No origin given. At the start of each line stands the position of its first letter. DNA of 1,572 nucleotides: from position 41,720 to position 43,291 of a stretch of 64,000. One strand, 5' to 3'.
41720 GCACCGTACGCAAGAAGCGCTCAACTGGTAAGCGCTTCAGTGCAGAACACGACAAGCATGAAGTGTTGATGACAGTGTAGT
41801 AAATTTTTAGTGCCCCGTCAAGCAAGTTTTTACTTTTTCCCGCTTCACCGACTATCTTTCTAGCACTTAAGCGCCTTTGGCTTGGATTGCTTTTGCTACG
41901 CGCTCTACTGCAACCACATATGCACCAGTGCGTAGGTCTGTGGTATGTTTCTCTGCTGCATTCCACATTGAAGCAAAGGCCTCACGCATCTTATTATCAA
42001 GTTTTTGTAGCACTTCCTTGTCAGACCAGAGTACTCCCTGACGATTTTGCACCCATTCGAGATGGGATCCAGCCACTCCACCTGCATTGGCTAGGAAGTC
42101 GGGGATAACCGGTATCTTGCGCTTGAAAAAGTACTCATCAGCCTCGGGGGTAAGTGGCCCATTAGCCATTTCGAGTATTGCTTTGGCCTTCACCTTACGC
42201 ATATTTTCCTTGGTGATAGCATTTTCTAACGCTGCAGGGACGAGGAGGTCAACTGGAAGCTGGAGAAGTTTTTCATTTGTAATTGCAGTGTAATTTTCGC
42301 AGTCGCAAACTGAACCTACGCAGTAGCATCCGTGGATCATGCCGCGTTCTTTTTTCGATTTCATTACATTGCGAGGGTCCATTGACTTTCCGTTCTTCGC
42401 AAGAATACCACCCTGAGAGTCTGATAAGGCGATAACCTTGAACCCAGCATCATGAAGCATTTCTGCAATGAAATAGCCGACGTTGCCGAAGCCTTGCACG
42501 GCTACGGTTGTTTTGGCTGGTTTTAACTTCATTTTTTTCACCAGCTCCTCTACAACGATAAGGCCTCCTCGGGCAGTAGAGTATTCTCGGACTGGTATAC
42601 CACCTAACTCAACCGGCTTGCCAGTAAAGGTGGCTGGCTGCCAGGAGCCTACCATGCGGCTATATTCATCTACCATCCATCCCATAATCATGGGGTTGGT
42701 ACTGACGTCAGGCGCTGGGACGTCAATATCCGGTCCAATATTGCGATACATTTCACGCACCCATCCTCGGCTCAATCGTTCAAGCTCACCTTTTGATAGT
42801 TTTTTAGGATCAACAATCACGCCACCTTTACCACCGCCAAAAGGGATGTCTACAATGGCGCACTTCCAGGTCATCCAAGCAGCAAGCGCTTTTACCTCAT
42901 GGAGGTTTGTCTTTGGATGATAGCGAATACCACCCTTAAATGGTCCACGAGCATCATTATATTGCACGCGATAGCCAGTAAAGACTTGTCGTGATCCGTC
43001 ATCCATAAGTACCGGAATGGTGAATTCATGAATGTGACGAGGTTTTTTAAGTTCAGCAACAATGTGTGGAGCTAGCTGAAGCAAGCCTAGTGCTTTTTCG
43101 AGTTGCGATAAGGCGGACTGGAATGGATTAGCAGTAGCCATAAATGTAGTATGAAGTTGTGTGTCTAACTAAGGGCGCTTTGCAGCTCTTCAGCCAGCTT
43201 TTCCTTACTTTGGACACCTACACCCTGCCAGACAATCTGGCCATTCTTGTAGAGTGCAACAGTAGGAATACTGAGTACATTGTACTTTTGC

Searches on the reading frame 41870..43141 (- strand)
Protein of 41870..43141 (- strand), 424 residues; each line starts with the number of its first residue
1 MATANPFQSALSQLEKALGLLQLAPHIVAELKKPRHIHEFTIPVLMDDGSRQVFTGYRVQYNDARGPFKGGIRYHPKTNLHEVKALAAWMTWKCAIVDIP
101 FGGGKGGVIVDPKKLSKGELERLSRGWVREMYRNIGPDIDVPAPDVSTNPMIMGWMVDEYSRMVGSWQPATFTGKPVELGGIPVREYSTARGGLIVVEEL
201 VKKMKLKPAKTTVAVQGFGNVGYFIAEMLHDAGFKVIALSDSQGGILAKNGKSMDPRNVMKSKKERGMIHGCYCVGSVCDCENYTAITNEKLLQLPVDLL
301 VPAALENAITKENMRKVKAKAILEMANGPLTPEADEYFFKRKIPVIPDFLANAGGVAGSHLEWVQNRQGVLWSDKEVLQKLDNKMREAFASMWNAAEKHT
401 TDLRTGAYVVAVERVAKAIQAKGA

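Call 51: search_protein_families(library=pfam, proteins=[window:41870-43141:-], max_evalue=0.001)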
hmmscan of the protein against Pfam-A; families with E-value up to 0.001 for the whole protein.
window:41870-43141:- (424 aa): 2 families
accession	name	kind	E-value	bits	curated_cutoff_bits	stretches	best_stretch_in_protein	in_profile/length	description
PF00208.27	ELFV_dehydrog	-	6.9e-75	252.3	23.4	1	180-423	1-241/241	Glutamate/Leucine/Phenylalanine/Valine dehydrogenase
PF02812.23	ELFV_dehydrog_N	-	1.8e-57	193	25.3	1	34-161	1-128/129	Glu/Leu/Phe/Val dehydrogenase, dimerisation domain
